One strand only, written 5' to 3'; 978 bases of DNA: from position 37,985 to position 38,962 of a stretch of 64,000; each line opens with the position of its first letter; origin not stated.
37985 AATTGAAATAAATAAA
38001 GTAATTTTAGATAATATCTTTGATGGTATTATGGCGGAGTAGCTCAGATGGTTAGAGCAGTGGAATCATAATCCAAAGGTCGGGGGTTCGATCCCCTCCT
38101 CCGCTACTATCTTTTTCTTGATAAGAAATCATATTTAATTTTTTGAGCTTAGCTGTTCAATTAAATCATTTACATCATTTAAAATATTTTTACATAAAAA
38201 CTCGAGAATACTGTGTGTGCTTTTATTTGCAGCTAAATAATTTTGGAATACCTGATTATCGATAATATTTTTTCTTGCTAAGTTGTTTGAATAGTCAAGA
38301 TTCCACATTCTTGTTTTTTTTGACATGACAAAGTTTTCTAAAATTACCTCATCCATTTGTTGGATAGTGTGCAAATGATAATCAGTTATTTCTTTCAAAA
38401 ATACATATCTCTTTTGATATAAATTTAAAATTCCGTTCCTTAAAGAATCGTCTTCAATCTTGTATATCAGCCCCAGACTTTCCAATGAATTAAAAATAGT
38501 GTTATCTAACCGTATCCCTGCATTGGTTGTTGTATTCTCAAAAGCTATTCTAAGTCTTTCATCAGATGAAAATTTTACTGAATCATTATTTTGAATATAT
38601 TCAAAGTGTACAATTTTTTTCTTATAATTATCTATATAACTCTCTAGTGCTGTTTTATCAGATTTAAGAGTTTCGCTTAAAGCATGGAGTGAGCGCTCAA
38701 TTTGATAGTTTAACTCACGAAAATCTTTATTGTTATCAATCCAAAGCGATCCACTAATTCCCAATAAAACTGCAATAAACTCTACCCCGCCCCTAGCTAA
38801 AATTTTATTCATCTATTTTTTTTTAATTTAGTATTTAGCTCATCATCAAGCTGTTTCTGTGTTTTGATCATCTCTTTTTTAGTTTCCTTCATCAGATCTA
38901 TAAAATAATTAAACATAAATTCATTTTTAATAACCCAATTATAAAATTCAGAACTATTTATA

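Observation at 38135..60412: Eight divergent paralogs of a membrane-anchored protein family, in two coupled arrays, bracket a T9SS cargo cluster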

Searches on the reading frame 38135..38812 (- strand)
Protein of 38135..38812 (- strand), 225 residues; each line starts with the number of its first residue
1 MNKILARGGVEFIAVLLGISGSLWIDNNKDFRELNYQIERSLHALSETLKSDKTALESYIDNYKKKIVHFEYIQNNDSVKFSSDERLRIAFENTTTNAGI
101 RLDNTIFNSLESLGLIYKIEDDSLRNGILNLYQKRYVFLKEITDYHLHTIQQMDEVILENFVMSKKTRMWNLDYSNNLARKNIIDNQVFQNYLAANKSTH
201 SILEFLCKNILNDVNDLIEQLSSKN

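Call 4: search_protein_families(library=pfam, proteins=[window:38135-38812:-], max_evalue=1)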
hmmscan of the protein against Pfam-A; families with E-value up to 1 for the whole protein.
window:38135-38812:- (225 aa): 1 family
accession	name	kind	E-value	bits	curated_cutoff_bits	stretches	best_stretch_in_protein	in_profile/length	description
PF16779.11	DMP12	-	0.015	15.7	27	1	132-186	44-100/115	DNA-mimic protein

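Call 5: search_protein_families(library=ncbifam, proteins=[window:38135-38812:-], max_evalue=1)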
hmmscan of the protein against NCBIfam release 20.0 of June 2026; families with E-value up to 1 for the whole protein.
window:38135-38812:- (225 aa): 0 families

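Call 20: search_protein_families(library=padloc, proteins=[window:38135-38812:-], max_evalue=0.1)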
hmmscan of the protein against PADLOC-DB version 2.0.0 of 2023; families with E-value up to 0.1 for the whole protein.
window:38135-38812:- (225 aa): 0 families

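Call 21: search_solved_structures(query=A1, max_evalue=10)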
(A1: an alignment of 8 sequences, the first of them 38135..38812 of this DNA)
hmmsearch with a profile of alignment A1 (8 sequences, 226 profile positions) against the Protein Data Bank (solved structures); distinct sequences matched with E-value up to 10: 5.
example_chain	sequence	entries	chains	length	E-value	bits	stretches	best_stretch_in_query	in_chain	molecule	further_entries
3jte_A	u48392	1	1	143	0.064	16.8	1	71-192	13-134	Response regulator receiver protein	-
7zol_A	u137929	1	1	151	0.16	15.5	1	30-76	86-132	TPR-CHAT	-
6e31_A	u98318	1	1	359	2.2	11.8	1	32-103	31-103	Rap1-interacting adapter molecule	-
8gl3_A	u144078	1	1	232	3.6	11.1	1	33-101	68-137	pRLB-519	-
5v1q_A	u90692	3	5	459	4.2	10.9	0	123-213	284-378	Radical SAM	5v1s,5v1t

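Call 22: search_protein_representatives(alignment_id=A1)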
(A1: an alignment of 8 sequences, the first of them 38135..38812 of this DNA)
Query: 8 sequences, 226 profile positions. Proteins with E-value up to 0.001 (for the whole library): 5846; up to 1e-10: 745; up to 1e-30: 26. The best 150 are listed.
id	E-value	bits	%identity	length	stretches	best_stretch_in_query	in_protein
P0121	1.2e-67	244.9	-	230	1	1-225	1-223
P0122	9.2e-66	238.8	-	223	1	1-225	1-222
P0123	6.9e-55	203.2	-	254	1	2-224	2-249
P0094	4.7e-54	200.5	-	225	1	1-223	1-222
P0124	1.3e-52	195.8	-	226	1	1-222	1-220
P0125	2.6e-47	178.4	-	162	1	1-157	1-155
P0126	9.8e-46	173.3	-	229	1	1-218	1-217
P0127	1.7e-41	159.4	-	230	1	1-224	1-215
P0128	6.4e-40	154.3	-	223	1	1-224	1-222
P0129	1.3e-39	153.3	-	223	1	1-225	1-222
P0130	2.0e-39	152.7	-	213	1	25-167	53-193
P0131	3.4e-39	151.9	-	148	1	1-148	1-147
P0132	2.1e-38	149.3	-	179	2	1-122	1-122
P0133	4.1e-38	148.3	-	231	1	1-206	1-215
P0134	9.2e-36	140.6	-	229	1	1-175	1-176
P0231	1.6e-18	84.3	-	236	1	11-225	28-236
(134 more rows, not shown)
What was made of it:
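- A profile of the eight paralogs hits 5,846 clusters at 50% identity (call 22).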

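Call 23: find_homologous_proteins(query=A1, max_evalue=0.001)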
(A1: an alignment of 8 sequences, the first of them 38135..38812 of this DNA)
Query A1 (8 sequences) (225 aa, profile of the alignment): 1708 proteins with E <= 0.001 among 6237 candidates; the best 120 are listed.
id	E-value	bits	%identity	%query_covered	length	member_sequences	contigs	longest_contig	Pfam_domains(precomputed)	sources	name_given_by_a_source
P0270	6.7e-79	283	40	28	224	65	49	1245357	PF19578.4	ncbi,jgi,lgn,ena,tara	ncbi:MAG: DUF6090 family protein [Candidatus Neomarinimicrobiota bacterium]|tara:strand:+ start:1438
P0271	1.9e-75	272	33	26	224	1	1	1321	PF19578.4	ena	-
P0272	9.5e-73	263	85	12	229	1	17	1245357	-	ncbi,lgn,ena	ncbi:MAG: hypothetical protein ACJZ15_04305 [Candidatus Neomarinimicrobiota bacterium]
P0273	1.4e-72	263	26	60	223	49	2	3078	PF19578.4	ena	-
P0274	2.4e-72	262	85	12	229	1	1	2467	-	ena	-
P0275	2.8e-72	262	85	12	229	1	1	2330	-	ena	-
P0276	1.4e-71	260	77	12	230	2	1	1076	-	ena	-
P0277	3.3e-71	258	32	26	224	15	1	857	PF19578.4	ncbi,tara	tara:strand:+ start:173 stop:847 length:675 start_codon:yes stop_codon:yes gene_type:complete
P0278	3.3e-71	258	77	12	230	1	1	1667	-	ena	-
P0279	3.6e-71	258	77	12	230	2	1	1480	-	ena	-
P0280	9.5e-71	257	85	12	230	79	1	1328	-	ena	-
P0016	1.3e-70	256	50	17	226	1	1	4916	PF19578.4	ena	-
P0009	1.5e-70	256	50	17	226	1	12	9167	PF19578.4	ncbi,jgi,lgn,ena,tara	tara:strand:+ start:1364 stop:2044 length:681 start_codon:yes stop_codon:yes gene_type:complete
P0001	1.9e-70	256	50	17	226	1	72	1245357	PF19578.4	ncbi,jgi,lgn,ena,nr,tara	ncbi:MAG: DUF6090 family protein [Candidatus Neomarinimicrobiota bacterium]|nr:MAG: hypothetical pro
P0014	2.0e-70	256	50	17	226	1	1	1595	PF19578.4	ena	-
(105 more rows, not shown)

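Call 28: find_related_loci(query=A1, collection=genome_contigs, flank=10000)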
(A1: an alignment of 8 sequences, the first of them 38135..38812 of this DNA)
Query A1 (225 aa) in genome_contigs; peptide patterns used: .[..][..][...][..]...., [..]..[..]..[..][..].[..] (x = any residue, [..] = any of these).
119 stretches matched a pattern; 65 encode a relative of the query (tblastn E <= 1e-3); 63 distinct loci.
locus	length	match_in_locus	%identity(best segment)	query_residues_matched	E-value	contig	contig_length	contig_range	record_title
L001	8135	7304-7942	37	1-211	2e-37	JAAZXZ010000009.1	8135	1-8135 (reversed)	MAG: Flavobacteriaceae bacterium isolate bin2o c_000002119288, whole genome shotgun sequence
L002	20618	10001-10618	28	1-203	2e-25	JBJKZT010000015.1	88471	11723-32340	MAG: Candidatus Neomarinimicrobiota bacterium isolate LRMED-173 Marinisomatales-LRMED-173-C6, whole genome shotgun seque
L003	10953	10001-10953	57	1-144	5e-25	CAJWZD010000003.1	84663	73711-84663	MAG TPA_asm: uncultured Candidatus Marinimicrobia bacterium isolate ERR318620_bin.68_MetaBAT_v2.12.1_MAG genome assembly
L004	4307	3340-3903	32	4-194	1e-17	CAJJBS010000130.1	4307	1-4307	MAG: Marinimicrobia bacterium TCS55 isolate FRAM18_bin348 genome assembly, contig: FRAM18_bin348-130, whole genome shotg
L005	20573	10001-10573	30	1-194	2e-16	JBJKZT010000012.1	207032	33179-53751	MAG: Candidatus Neomarinimicrobiota bacterium isolate LRMED-173 Marinisomatales-LRMED-173-C3, whole genome shotgun seque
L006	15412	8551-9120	30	1-193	5e-16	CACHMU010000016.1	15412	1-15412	uncultured Candidatus Marinimicrobia bacterium isolate AG-426-L02 genome assembly, contig: AG-426-L02_NODE_16, whole gen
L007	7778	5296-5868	31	1-194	1e-15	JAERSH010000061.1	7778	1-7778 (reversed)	MAG: Candidatus Neomarinimicrobiota bacterium isolate BH1 c_000000005568, whole genome shotgun sequence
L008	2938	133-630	30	1-161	2e-15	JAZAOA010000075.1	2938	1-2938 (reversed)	MAG: Candidatus Neomarinimicrobiota bacterium isolate XB_MAG975 DB_MAG975_0075, whole genome shotgun sequence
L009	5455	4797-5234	37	1-144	4e-15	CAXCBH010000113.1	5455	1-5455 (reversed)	MAG TPA_asm: uncultured bacterium isolate SRR3724388_binner13_Refined_21 genome assembly, contig: ERZ4200962.5583, whole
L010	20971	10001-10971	29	1-223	6e-15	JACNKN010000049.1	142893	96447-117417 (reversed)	MAG: Candidatus Neomarinimicrobiota bacterium isolate NIOZ-UU60 NIOZ-UU_NODE_66_length_142893_cov_24.984, whole genome s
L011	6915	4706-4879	60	1-58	5e-15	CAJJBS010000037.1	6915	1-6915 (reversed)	MAG: Marinimicrobia bacterium TCS55 isolate FRAM18_bin348 genome assembly, contig: FRAM18_bin348-37, whole genome shotgu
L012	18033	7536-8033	32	1-161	1e-15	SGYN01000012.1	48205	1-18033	MAG: bacterium isolate MED-G176 Bacteria-MED-G176-C12, whole genome shotgun sequence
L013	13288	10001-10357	37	1-116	4e-14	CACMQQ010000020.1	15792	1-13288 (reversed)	MAG: uncultured Candidatus Marinimicrobia bacterium isolate AG-892-A09 genome assembly, contig: AG-892-A09_NODE_20, whol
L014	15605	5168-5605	36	1-144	4e-14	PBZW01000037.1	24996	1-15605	MAG: Candidatus Neomarinimicrobiota bacterium isolate NP141 78255, whole genome shotgun sequence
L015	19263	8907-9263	36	1-116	8e-14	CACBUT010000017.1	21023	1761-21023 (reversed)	uncultured Candidatus Marinimicrobia bacterium isolate AG-359-L04 genome assembly, contig: AG-359-L04_NODE_17, whole gen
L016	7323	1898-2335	36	1-144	1e-13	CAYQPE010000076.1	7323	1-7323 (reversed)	MAG TPA_asm: uncultured bacterium isolate SRP260945_co1_445 genome assembly, contig: NODE_18816_length_7323_cov_16.81150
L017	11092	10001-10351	37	3-116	2e-13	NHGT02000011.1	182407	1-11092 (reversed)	MAG: bacterium TMED144 isolate TMED144 62379, whole genome shotgun sequence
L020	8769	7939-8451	34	1-160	7e-15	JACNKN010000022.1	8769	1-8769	MAG: Candidatus Neomarinimicrobiota bacterium isolate NIOZ-UU60 NIOZ-UU_NODE_10023_length_8769_cov_17.4058, whole genome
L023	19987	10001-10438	35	1-144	2e-11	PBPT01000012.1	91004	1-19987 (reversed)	MAG: Candidatus Neomarinimicrobiota bacterium isolate RS350 5436, whole genome shotgun sequence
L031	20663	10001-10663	24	4-223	1e-9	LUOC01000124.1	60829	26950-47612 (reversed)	MAG: Candidatus Marinimicrobia bacterium REDSEA-S14_B6 scaffold124, whole genome shotgun sequence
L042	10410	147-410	38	1-86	3e-8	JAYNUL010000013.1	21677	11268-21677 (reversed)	MAG: Candidatus Neomarinimicrobiota bacterium isolate 139536_S27_metabat_bins_2.tsv.030_sub NODE_1612_length_21677_cov_5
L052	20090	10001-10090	57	1-30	4e-7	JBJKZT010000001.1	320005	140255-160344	MAG: Candidatus Neomarinimicrobiota bacterium isolate LRMED-173 Marinisomatales-LRMED-173-C1, whole genome shotgun seque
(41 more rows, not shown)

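Call 35: search_protein_families(library=pfam, proteins=[L017:8732-9982:+, L031:10659-12299:+, L014:9837-11276:+, L020:3928-5490:+, L015:5844-6980:-, L052:8967-9425:+, L042:828-1568:+, L006:3363-4166:-, L010:13155-14606:+, L016:2943-4442:+], max_evalue=0.0001)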
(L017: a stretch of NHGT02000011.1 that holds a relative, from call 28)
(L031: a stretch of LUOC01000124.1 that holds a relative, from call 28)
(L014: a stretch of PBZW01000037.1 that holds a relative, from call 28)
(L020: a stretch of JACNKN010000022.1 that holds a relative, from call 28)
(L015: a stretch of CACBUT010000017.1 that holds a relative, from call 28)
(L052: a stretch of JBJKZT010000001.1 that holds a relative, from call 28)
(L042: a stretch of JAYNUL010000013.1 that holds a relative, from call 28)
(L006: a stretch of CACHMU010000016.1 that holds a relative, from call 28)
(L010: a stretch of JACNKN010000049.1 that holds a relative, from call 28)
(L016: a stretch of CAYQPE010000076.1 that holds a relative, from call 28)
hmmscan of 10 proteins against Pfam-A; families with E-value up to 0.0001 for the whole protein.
L017:8732-9982:+ (417 aa): 1 family
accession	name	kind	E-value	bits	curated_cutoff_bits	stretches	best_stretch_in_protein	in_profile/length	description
PF00924.24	MS_channel_2nd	-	1.5e-16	60.7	20.2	1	186-254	1-67/68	Mechanosensitive ion channel, beta-domain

L031:10659-12299:+ (547 aa): 1 family
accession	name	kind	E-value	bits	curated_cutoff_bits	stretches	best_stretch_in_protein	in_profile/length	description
PF05960.17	DUF885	-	2.9e-16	60.6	32.4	2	384-544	383-532/532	Bacterial protein of unknown function (DUF885)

L014:9837-11276:+ (480 aa): 5 families
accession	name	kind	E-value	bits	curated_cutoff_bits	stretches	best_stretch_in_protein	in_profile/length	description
PF00155.27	Aminotran_1_2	-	5.4e-37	128.3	19.7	1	53-293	6-270/361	Aminotransferase class I and II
PF01041.23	DegT_DnrJ_EryC1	-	1.8e-06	27.9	19.8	1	87-179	28-120/360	DegT/DnrJ/EryC1/StrS aminotransferase family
PF13860.13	FlgD_ig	-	1.5e-05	25.3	27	1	415-462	23-70/79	FlgD Ig-like domain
PF00266.25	Aminotran_5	-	1.6e-05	24.5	21.5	1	86-211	46-177/371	Aminotransferase class-V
PF18962.6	Por_Secre_tail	-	2.5e-05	24.9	27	0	397-430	2-35/75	Secretion system C-terminal sorting domain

L020:3928-5490:+ (521 aa): 2 families
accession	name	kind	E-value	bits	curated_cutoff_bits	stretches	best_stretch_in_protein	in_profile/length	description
PF04389.22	Peptidase_M28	-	1.5e-32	113.3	21.3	1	306-505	1-192/193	Peptidase family M28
PF01546.33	Peptidase_M20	-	3.3e-08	34.1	24.6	1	336-506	33-204/206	Peptidase family M20/M25/M40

L015:5844-6980:- (379 aa): 2 families
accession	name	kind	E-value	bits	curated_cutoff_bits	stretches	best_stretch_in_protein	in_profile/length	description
PF12706.13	Lactamase_B_2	-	6.2e-40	137.4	27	1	131-326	3-200/200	Beta-lactamase superfamily domain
PF13483.12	Lactamase_B_3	-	4.4e-17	63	24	1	114-325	2-160/160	Beta-lactamase superfamily domain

L052:8967-9425:+ (153 aa): 0 families

L042:828-1568:+ (247 aa): 3 families
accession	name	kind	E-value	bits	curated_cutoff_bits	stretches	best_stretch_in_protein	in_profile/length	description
PF02230.22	Abhydrolase_2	-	1.3e-18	68.1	23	1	44-240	12-215/217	Phospholipase/Carboxylesterase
PF00561.26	Abhydrolase_1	-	1.5e-08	35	25.8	1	48-169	2-105/245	alpha/beta hydrolase fold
PF12146.15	Hydrolase_4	-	2.9e-05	23.9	27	0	128-164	71-107/239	Serine aminopeptidase, S33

L006:3363-4166:- (268 aa): 3 families
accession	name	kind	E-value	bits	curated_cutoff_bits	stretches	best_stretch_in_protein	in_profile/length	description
PF13472.12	Lipase_GDSL_2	-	6e-20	72.9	32.9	1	68-226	2-178/178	GDSL-like Lipase/Acylhydrolase family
PF00657.28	Lipase_GDSL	-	6.6e-10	39.9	23.6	1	87-231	43-208/208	GDSL-like Lipase/Acylhydrolase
PF17182.10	OSK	-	2.4e-07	30.6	27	1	85-212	44-166/202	OSK domain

L010:13155-14606:+ (484 aa): 2 families
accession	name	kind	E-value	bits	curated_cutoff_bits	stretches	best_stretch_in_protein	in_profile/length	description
PF07687.19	M20_dimer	-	9.2e-08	32.4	21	1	212-307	3-100/107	Peptidase dimerisation domain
PF01546.33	Peptidase_M20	-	2.8e-07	31.1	24.6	1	136-310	29-113/206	Peptidase family M20/M25/M40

L016:2943-4442:+ (500 aa): 4 families
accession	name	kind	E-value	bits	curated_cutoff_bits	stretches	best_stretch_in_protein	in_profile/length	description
PF00722.28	Glyco_hydro_16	-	2.6e-18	66.5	22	1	204-391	21-173/175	Glycosyl hydrolases family 16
PF13860.13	FlgD_ig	-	6.7e-08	32.8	27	1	436-487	24-75/79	FlgD Ig-like domain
PF18962.6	Por_Secre_tail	-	1.7e-07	31.9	27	1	417-497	2-74/75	Secretion system C-terminal sorting domain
PF10287.16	YJL171C_Tos1_C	-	1.2e-05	25.5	27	1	252-311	121-177/228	Cell wall protein YJL171C/Tos1, C-terminal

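Call 43: search_protein_families(library=pfam, alignment_id=A3, max_evalue=0.0001)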
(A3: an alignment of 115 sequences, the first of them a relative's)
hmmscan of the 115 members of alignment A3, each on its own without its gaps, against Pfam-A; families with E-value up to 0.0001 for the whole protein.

A. member 1, L001:591-1286:+ (232 aa): 7 families
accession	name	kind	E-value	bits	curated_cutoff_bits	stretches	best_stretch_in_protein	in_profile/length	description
PF02230.22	Abhydrolase_2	-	1.1e-24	87.9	23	1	29-228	9-215/217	Phospholipase/Carboxylesterase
PF12146.15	Hydrolase_4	-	1.9e-06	27.8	27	0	107-155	65-111/239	Serine aminopeptidase, S33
PF00326.27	Peptidase_S9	-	1.2e-05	25.4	22.6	0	104-154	48-98/213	Prolyl oligopeptidase family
PF00756.26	Esterase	-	2.5e-05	24.6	22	1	29-155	19-150/251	Putative esterase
PF03959.19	FSH1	-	3.7e-05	23.9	21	0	39-212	9-199/211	Serine hydrolase (FSH1)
PF00561.26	Abhydrolase_1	-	5.6e-05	23.4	25.8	0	36-158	2-106/245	alpha/beta hydrolase fold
PF20434.5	BD-FAE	-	6.4e-05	23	26.8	0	91-140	57-109/215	BD-FAE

B. families by the number of members that match (of 115 scanned): 81 families (the first 25 are shown)
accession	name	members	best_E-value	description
PF12146.15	Hydrolase_4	7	1.2e-13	Serine aminopeptidase, S33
PF00924.24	MS_channel_2nd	6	1.3e-16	Mechanosensitive ion channel, beta-domain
PF01546.33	Peptidase_M20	6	3.3e-08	Peptidase family M20/M25/M40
PF04389.22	Peptidase_M28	5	2.1e-33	Peptidase family M28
PF00561.26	Abhydrolase_1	5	5.8e-23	alpha/beta hydrolase fold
PF00326.27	Peptidase_S9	4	4.5e-42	Prolyl oligopeptidase family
PF00300.27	His_Phos_1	4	5e-12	Histidine phosphatase superfamily (branch 1)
PF02230.22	Abhydrolase_2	3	9.5e-25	Phospholipase/Carboxylesterase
PF14534.12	DUF4440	3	2.9e-16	Domain of unknown function (DUF4440)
PF12697.13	Abhydrolase_6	3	8.6e-16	Alpha/beta hydrolase family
PF13860.13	FlgD_ig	3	6.7e-08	FlgD Ig-like domain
PF12680.13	SnoaL_2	3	1.4e-07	SnoaL-like domain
PF18962.6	Por_Secre_tail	3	1.7e-07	Secretion system C-terminal sorting domain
PF20434.5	BD-FAE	3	9.2e-07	BD-FAE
PF07995.17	GSDH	2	8.9e-117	Glucose / Sorbosone dehydrogenase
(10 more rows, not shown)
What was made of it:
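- Many copies are singletons inside ordinary enzyme operons (calls 35, 43).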

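Call 45: search_protein_families(library=pfam, alignment_id=A4, max_evalue=0.0001)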
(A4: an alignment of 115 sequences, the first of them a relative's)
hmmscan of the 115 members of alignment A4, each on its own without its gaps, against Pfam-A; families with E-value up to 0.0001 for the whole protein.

A. member 1, L049:12179-12649:+ (157 aa): 0 families

B. families by the number of members that match (of 115 scanned): 155 families (the first 25 are shown)
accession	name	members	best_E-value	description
PF00675.25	Peptidase_M16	4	4.4e-18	Insulinase (Peptidase family M16)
PF18962.6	Por_Secre_tail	4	7e-12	Secretion system C-terminal sorting domain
PF05193.26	Peptidase_M16_C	3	1e-39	Peptidase M16 inactive domain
PF13860.13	FlgD_ig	3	3.8e-11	FlgD Ig-like domain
PF01432.26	Peptidase_M3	2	5.1e-128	Peptidase family M3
PF00588.24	SpoU_methylase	2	1.2e-42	SpoU rRNA Methylase family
PF04116.19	FA_hydroxylase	2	3.8e-29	Fatty acid hydroxylase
PF02630.20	SCO1-SenC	2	3.6e-27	SCO1/SenC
PF14240.11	YHYH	2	1.4e-25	YHYH protein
PF08534.16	Redoxin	2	4.1e-23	Redoxin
PF00578.27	AhpC-TSA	2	4.1e-22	AhpC/TSA family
PF00581.25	Rhodanese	2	2.5e-15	Rhodanese-like domain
PF07719.23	TPR_2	2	4.9e-15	Tetratricopeptide repeat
PF08032.17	SpoU_sub_bind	2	1.2e-06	RNA 2'-O ribose methyltransferase substrate binding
PF02233.22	PNTB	1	9.8e-187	NAD(P) transhydrogenase beta subunit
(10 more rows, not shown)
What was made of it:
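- Por_Secre_tail occurs in 3 of 115 adjacent genes and 4 of 115 control genes (calls 43, 45).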

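Call 50: find_homologous_proteins(query=P0231, max_evalue=0.001)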
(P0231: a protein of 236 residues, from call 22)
Query P0231 (236 aa): 8000 proteins with E <= 0.001 among 8000 candidates; the best 120 are listed.
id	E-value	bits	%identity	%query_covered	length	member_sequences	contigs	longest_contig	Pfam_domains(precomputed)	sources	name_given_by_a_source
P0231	1.4e-145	501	100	100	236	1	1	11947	PF19578.4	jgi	jgi:hypothetical protein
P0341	1.4e-126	438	88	100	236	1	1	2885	PF19578.4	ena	-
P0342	1.3e-115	403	86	94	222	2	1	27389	PF19578.4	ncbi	ncbi:MAG: hypothetical protein DA407_02250, partial [Bacteroidetes bacterium]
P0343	3.3e-45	173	49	76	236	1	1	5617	PF19578.4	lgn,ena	-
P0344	2.1e-44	170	48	76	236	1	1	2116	PF19578.4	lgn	-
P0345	8.1e-44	168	42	100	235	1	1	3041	PF19578.4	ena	-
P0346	7.5e-43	165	47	77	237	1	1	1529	PF19578.4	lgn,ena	-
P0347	1.6e-42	164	48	77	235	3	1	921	PF19578.4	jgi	jgi:hypothetical protein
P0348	2.4e-42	163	46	77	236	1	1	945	PF19578.4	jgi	-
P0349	3.3e-42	163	47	79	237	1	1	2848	PF19578.4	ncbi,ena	-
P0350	5.9e-42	162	42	98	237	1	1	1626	PF19578.4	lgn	-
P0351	6.7e-42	162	47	79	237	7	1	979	PF19578.4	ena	-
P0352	1.5e-41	161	45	79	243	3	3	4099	PF19578.4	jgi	jgi:hypothetical protein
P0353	4.1e-41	159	47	76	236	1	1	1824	PF19578.4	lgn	-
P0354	9.2e-41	158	42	100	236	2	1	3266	PF19578.4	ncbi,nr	ncbi:MAG: hypothetical protein DA407_16300 [Bacteroidetes bacterium]|nr:MAG: hypothetical protein DA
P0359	2.3e-39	153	45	76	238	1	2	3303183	PF19578.4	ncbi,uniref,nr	ncbi:DUF6090 family protein [Winogradskyella maritima]|uniref:DUF6090 family protein n=1 Tax=Winogra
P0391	1.3e-34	138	43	92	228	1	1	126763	PF19578.4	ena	-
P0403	9.2e-34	135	39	96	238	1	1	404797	PF19578.4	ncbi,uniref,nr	ncbi:DUF6090 family protein [uncultured Psychroserpens sp.]|uniref:DUF6090 family protein n=1 Tax=un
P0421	2.2e-32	131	40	92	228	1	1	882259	PF19578.4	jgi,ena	jgi:hypothetical protein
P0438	1.0e-30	125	38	92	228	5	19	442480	PF19578.4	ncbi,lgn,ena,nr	ncbi:MAG: hypothetical protein CMC14_09260 [Flavobacteriaceae bacterium]|nr:hypothetical protein [Fl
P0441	1.3e-30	125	42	79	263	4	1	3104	PF19578.4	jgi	jgi:type II secretory pathway pseudopilin PulG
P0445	1.9e-30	124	38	97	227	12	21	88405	PF19578.4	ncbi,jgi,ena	-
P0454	3.2e-30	124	38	91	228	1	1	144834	PF19578.4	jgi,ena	-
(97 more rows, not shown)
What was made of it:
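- The family and T9SS are both found in the FCB group (calls 28, 50). The Marinimicrobia type reads R-G-G-I-E-F, and the Flavobacteria type A-I-G-E-I. One JGI record names a member 'pseudopilin PulG' (call 50).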
